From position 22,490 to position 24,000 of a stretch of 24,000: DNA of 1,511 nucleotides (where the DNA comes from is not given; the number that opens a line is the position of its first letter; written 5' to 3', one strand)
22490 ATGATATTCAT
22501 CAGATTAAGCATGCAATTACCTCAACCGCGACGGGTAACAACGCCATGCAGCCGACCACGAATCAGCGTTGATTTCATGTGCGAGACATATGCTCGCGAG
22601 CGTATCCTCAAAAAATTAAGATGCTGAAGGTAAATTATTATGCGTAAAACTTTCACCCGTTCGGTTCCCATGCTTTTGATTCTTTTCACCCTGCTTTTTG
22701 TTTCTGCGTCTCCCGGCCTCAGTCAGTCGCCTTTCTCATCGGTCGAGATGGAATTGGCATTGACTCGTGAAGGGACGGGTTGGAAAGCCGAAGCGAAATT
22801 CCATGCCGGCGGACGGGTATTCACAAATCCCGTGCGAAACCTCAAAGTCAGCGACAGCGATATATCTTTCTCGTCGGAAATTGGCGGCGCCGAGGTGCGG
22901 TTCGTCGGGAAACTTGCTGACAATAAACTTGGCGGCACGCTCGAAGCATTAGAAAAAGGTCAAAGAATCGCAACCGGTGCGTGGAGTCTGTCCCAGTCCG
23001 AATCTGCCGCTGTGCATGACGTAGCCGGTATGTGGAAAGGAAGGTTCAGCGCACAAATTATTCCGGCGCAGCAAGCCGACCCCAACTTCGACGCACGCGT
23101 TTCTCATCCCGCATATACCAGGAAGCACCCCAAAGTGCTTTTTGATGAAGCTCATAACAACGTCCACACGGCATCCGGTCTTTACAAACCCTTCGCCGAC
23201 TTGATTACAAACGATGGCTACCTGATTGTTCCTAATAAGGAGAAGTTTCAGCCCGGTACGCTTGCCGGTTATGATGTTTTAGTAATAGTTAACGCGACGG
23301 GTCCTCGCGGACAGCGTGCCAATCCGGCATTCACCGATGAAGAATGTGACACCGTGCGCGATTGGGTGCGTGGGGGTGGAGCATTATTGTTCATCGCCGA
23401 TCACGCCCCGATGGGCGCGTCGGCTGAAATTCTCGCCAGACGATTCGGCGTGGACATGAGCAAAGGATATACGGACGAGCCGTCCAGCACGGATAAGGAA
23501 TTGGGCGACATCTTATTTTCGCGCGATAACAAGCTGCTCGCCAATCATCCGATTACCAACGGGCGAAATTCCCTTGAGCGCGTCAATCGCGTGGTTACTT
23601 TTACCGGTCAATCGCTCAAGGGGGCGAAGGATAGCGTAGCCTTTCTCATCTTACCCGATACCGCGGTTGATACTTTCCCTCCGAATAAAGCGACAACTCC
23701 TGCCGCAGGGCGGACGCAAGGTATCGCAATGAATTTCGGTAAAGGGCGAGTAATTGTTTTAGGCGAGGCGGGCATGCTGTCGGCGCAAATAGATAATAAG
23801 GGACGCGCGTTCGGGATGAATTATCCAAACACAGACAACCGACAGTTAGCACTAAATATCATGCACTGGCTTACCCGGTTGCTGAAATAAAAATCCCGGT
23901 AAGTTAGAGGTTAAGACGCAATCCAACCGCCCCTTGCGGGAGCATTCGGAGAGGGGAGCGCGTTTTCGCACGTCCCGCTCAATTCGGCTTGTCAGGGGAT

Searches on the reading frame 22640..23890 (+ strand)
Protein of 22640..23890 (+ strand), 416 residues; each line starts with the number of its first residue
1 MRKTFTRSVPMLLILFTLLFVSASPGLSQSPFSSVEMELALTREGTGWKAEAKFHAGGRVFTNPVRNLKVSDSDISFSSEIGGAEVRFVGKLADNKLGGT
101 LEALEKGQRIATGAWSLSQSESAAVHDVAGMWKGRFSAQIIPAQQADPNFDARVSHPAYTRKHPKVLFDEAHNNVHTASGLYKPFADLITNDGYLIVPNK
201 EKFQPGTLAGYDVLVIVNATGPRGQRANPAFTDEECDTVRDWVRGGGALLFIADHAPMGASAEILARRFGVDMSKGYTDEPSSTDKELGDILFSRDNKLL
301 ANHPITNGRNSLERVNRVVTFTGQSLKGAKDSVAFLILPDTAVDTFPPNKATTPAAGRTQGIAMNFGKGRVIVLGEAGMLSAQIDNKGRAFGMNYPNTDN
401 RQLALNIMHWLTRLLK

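Call 7: search_protein_families(library=pfam, proteins=[window:22640-23890:+])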
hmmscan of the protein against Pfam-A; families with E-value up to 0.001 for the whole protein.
window:22640-23890:+ (416 aa): 0 families

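Call 44: search_protein_families(library=pfam, proteins=[window:22640-23890:+], max_evalue=1)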
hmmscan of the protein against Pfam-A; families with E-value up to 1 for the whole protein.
window:22640-23890:+ (416 aa): 4 families
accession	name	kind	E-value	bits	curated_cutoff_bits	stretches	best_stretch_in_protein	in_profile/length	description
PF14258.12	DUF4350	-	0.0033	18.1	30.4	1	230-381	47-164/181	Domain of unknown function (DUF4350)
PF23355.1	IFT52_GIFT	-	0.0043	16.6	27.2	1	166-253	2-80/246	IFT52 GIFT domain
PF09822.16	ABC_transp_aux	-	0.021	14.5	34.7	1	230-258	57-85/288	ABC-type uncharacterized transport system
PF06283.17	ThuA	-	0.092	13.4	33.4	1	200-259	40-90/209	Trehalose utilisation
